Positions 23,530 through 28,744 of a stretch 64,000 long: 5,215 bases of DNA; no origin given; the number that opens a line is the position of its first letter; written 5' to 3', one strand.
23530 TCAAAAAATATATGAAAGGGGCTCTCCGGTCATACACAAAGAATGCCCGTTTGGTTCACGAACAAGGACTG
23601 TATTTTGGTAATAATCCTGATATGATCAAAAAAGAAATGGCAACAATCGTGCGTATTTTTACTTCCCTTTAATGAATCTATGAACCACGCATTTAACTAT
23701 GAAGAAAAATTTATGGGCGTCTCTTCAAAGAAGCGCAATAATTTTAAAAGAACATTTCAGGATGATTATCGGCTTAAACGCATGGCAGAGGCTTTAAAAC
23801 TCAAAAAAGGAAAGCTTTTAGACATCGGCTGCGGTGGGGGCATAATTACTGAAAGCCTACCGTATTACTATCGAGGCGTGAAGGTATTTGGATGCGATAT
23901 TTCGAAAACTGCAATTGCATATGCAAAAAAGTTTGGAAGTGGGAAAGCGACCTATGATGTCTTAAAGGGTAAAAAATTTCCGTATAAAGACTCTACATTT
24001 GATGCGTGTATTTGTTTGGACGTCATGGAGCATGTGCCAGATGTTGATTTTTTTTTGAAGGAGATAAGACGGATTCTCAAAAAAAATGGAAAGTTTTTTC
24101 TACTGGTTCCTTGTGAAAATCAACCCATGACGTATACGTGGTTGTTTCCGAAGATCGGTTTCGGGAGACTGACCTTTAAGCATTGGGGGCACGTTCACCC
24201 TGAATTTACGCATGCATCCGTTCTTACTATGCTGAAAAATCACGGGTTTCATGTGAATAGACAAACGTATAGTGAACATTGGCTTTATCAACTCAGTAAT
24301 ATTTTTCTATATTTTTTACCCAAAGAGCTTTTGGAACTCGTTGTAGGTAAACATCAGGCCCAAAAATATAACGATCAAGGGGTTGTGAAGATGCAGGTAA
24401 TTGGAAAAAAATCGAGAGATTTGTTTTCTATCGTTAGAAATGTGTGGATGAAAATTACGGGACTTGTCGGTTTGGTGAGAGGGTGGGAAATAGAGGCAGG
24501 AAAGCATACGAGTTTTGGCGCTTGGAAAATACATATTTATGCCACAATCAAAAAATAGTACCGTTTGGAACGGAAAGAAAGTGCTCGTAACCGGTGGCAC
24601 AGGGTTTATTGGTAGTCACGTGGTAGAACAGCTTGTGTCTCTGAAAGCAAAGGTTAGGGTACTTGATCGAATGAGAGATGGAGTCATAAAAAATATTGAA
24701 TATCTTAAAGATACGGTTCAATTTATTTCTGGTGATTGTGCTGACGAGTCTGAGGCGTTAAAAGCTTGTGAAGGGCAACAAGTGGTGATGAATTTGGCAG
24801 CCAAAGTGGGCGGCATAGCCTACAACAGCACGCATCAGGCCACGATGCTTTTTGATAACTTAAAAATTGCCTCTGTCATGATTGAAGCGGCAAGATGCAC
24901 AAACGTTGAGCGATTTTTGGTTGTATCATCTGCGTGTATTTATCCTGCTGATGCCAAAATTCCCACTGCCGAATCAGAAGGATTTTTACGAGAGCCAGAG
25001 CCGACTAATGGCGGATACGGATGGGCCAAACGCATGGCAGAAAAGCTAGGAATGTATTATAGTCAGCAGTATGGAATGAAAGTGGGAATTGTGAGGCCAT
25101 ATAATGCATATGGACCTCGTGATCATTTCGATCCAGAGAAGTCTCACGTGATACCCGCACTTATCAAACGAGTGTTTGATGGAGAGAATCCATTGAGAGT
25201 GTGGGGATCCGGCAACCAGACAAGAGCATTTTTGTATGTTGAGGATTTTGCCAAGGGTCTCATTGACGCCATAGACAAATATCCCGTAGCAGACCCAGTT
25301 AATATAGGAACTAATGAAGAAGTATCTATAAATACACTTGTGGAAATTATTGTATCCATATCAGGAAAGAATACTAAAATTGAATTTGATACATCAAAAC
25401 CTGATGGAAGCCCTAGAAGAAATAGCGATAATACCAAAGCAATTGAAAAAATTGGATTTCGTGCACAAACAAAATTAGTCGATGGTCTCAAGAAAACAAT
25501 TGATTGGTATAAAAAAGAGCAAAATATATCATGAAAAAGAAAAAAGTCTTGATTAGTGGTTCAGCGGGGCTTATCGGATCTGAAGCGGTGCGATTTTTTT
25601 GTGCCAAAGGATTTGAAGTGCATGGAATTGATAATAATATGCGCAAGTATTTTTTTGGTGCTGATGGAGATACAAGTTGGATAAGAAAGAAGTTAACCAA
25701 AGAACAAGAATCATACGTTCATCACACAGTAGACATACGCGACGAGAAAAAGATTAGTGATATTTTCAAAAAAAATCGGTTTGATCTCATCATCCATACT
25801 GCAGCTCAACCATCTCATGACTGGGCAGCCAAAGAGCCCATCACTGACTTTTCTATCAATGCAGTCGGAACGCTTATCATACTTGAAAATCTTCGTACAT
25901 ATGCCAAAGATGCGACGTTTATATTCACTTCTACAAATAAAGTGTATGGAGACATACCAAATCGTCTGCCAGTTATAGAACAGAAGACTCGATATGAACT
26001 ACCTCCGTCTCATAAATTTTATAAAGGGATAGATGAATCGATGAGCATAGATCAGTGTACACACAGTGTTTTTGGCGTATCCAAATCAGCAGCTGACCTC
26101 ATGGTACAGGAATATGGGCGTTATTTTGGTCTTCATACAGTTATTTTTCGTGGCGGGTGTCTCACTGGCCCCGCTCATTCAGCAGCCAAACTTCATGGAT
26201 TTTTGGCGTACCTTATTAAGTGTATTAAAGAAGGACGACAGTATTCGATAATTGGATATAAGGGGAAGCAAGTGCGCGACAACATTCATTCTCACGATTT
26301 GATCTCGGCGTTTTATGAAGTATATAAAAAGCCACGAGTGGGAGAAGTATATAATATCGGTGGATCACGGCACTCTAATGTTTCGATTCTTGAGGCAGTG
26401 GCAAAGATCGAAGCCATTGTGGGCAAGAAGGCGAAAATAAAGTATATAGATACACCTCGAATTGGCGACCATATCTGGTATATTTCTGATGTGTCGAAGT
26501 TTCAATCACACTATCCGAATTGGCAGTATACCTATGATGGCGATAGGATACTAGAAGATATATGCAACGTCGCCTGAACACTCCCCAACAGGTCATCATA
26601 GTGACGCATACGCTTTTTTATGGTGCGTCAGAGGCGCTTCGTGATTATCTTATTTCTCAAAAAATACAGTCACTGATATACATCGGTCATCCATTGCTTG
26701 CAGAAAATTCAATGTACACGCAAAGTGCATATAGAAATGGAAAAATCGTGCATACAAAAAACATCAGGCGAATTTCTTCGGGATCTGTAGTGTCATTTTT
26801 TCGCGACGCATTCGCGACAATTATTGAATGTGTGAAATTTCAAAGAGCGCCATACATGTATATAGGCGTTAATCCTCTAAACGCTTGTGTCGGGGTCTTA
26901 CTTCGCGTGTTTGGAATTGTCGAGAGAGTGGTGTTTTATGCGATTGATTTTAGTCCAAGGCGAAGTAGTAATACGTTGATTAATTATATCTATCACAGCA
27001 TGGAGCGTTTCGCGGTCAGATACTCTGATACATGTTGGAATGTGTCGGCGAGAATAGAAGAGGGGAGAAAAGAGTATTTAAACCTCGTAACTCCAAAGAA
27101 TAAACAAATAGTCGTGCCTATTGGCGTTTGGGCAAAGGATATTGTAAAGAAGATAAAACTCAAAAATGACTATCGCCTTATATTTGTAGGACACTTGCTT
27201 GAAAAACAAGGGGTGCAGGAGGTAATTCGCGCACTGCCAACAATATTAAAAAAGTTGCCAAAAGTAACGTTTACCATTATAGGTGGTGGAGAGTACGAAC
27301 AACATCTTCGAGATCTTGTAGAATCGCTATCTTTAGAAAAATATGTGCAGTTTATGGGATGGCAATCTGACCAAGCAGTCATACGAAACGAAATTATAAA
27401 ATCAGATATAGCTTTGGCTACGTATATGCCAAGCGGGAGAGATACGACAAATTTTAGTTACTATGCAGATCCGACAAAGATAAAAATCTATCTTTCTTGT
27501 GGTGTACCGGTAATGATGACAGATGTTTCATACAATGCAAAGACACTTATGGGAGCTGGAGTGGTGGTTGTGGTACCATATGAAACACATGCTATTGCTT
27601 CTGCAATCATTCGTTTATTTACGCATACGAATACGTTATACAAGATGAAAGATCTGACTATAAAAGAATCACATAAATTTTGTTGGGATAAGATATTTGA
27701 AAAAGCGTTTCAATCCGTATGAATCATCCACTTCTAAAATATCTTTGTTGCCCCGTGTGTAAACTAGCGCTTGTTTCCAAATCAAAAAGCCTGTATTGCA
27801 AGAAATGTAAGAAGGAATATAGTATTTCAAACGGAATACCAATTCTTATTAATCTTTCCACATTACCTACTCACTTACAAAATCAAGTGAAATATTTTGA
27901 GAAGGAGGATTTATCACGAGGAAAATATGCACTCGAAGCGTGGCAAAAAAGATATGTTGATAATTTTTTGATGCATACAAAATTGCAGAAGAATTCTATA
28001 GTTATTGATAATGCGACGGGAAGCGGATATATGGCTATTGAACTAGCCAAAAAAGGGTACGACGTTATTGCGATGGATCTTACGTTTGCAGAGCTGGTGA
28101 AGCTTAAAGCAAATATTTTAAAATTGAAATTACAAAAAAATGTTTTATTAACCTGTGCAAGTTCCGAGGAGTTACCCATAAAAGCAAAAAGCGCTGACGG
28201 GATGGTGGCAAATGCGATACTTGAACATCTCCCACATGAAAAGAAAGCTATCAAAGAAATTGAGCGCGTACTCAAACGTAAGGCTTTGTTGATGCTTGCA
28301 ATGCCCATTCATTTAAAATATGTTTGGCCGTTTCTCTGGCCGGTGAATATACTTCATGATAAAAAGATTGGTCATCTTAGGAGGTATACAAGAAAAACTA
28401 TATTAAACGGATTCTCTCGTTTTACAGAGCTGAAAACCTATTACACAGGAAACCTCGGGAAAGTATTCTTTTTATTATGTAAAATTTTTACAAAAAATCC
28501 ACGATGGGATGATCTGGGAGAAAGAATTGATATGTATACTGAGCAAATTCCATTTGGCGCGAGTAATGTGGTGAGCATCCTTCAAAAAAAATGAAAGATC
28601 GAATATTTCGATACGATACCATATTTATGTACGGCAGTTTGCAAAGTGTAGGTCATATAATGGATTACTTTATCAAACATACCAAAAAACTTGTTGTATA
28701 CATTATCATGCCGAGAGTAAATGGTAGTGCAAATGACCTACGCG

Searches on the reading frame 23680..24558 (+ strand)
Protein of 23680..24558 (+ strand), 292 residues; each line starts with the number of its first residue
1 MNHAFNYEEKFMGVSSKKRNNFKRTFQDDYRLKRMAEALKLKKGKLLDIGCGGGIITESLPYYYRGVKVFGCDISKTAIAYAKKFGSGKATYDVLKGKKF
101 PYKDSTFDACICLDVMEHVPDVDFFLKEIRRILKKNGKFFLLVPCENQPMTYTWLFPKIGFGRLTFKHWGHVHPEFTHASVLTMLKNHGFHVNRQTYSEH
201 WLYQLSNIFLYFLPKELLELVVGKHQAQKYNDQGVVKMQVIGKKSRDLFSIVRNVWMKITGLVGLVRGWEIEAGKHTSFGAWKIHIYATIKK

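Call 6: search_protein_families(library=pfam, proteins=[window:23680-24558:+], max_evalue=0.001)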
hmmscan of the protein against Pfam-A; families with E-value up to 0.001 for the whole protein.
window:23680-24558:+ (292 aa): 11 families
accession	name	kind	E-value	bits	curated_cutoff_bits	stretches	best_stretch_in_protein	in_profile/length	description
PF08241.18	Methyltransf_11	-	4.6e-22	78.9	21.2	1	47-141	1-95/95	Methyltransferase domain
PF13489.12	Methyltransf_23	-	6.9e-18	65.4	27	1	32-191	13-160/164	Methyltransferase domain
PF13649.12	Methyltransf_25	-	2.3e-16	60.7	27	1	47-137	2-97/97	Methyltransferase domain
PF08242.18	Methyltransf_12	-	2.7e-15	57.3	30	1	47-139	1-98/98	Methyltransferase domain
PF13847.12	Methyltransf_31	-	9.3e-14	51.8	27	1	42-145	3-113/145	Methyltransferase domain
PF02353.26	CMAS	-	6.4e-09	36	27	1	31-141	50-164/273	Mycolic acid cyclopropane synthetase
PF01209.24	Ubie_methyltran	-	1.7e-07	31.3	20.1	1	37-142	42-152/233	ubiE/COQ5 methyltransferase family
PF05219.18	DREV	-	2.2e-06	27.4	26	1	36-141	88-186/265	DREV methyltransferase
PF05175.20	MTS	-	1.8e-05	24.9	23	1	36-84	24-73/170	Methyltransferase small domain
PF05148.21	Methyltransf_8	-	0.00021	21.7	27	1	34-140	62-155/219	Hypothetical methyltransferase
PF00891.24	Methyltransf_2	-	0.00034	20.5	22.3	1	15-141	32-164/210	O-methyltransferase domain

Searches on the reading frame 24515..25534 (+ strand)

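Call 6: search_protein_families(library=pfam, proteins=[window:24515-25534:+], max_evalue=0.001)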
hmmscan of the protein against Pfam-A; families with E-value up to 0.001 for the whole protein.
window:24515-25534:+ (339 aa): 10 families
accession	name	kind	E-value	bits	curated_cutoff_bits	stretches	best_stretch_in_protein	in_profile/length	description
PF01370.27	Epimerase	-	1.4e-56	192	20.9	1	23-265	1-240/240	NAD dependent epimerase/dehydratase family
PF16363.11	GDP_Man_Dehyd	-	2.5e-35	123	27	1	24-327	1-331/332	GDP-mannose 4,6 dehydratase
PF01073.25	3Beta_HSD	-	1.8e-18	67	22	1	24-252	1-228/280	3-beta hydroxysteroid dehydrogenase/isomerase family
PF07993.18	NAD_binding_4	-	1e-12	48.2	20.1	1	25-200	1-209/258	Male sterility protein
PF13460.12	NAD_binding_10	-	1.2e-12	48.5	27.2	1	27-153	1-113/184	NAD(P)H-binding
PF02719.21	Polysacc_synt_2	-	3e-10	40.2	20.2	1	23-139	1-128/293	Polysaccharide biosynthesis protein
PF05368.20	NmrA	-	1.1e-07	32.2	27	1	21-126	3-94/298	NmrA-like family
PF00106.31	adh_short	-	2.7e-06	27.4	26.6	1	21-119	1-99/195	short chain dehydrogenase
PF03435.24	Sacchrp_dh_NADP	-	0.00031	21.5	25.1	1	23-98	1-79/129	Saccharopine dehydrogenase NADP binding domain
PF04321.23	RmlD_sub_bind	-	0.00062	19.4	27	1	22-178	2-135/287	RmlD substrate binding domain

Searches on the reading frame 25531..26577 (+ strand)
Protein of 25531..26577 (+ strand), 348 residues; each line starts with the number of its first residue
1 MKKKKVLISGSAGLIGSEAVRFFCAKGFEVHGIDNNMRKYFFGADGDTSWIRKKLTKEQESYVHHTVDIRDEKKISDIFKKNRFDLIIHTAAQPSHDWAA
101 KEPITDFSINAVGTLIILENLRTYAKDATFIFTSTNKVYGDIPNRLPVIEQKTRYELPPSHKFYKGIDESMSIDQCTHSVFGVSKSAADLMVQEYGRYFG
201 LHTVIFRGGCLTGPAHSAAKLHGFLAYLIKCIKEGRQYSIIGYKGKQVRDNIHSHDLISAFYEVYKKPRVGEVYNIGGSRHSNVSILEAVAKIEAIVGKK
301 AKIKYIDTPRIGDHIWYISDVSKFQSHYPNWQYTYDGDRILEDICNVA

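Call 6: search_protein_families(library=pfam, proteins=[window:25531-26577:+], max_evalue=0.001)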
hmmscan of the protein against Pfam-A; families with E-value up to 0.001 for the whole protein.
window:25531-26577:+ (348 aa): 5 families
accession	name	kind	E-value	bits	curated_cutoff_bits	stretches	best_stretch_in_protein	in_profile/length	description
PF01370.27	Epimerase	-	2.8e-39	135.4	20.9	1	6-277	1-240/240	NAD dependent epimerase/dehydratase family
PF16363.11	GDP_Man_Dehyd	-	3.7e-33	115.8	27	1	7-293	1-266/332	GDP-mannose 4,6 dehydratase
PF04321.23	RmlD_sub_bind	-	1.8e-11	44.1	27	1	5-139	2-105/287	RmlD substrate binding domain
PF07993.18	NAD_binding_4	-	4.2e-08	33.1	20.1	1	82-244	87-242/258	Male sterility protein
PF02719.21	Polysacc_synt_2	-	5e-08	32.9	20.2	1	6-138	1-131/293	Polysaccharide biosynthesis protein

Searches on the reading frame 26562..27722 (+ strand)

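Call 6: search_protein_families(library=pfam, proteins=[window:26562-27722:+], max_evalue=0.001)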
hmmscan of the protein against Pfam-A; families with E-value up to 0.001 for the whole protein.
window:26562-27722:+ (386 aa): 2 families
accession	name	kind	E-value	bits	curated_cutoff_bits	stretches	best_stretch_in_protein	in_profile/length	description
PF13692.12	Glyco_trans_1_4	-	1.2e-17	65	27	1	205-354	3-141/142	Glycosyl transferases group 1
PF00534.26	Glycos_transf_1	-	1.3e-17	64.3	26.4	1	196-362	7-165/172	Glycosyl transferases group 1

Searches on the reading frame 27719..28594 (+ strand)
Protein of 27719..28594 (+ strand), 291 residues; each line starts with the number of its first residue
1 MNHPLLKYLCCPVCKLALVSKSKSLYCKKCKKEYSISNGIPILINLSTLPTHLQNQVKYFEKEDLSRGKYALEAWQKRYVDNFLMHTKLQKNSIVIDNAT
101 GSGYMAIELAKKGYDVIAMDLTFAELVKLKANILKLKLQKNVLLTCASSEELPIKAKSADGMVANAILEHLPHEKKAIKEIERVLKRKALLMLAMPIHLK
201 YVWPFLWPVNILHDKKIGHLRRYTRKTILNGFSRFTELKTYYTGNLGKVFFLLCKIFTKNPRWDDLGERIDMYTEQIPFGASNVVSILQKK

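Call 6: search_protein_families(library=pfam, proteins=[window:27719-28594:+], max_evalue=0.001)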
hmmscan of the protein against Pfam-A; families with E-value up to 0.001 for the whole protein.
window:27719-28594:+ (291 aa): 8 families
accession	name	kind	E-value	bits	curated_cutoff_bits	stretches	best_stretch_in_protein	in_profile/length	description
PF08241.18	Methyltransf_11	-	1.3e-13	51.8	21.2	1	97-192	2-94/95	Methyltransferase domain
PF13649.12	Methyltransf_25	-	3.4e-12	47.3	27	1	95-187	1-95/97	Methyltransferase domain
PF13847.12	Methyltransf_31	-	3.2e-10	40.3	27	1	90-195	2-111/145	Methyltransferase domain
PF13489.12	Methyltransf_23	-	9.6e-09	35.6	27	1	87-196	18-119/164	Methyltransferase domain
PF01209.24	Ubie_methyltran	-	3.3e-06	27.1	20.1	1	86-188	41-146/233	ubiE/COQ5 methyltransferase family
PF08242.18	Methyltransf_12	-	2.2e-05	25.5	30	1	99-189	4-96/98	Methyltransferase domain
PF03966.22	Trm112p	-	2.9e-05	24.3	22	1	4-39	3-40/40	Trm112p-like protein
PF06325.19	PrmA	-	0.00055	20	22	1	87-188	157-253/296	Ribosomal protein L11 methyltransferase (PrmA)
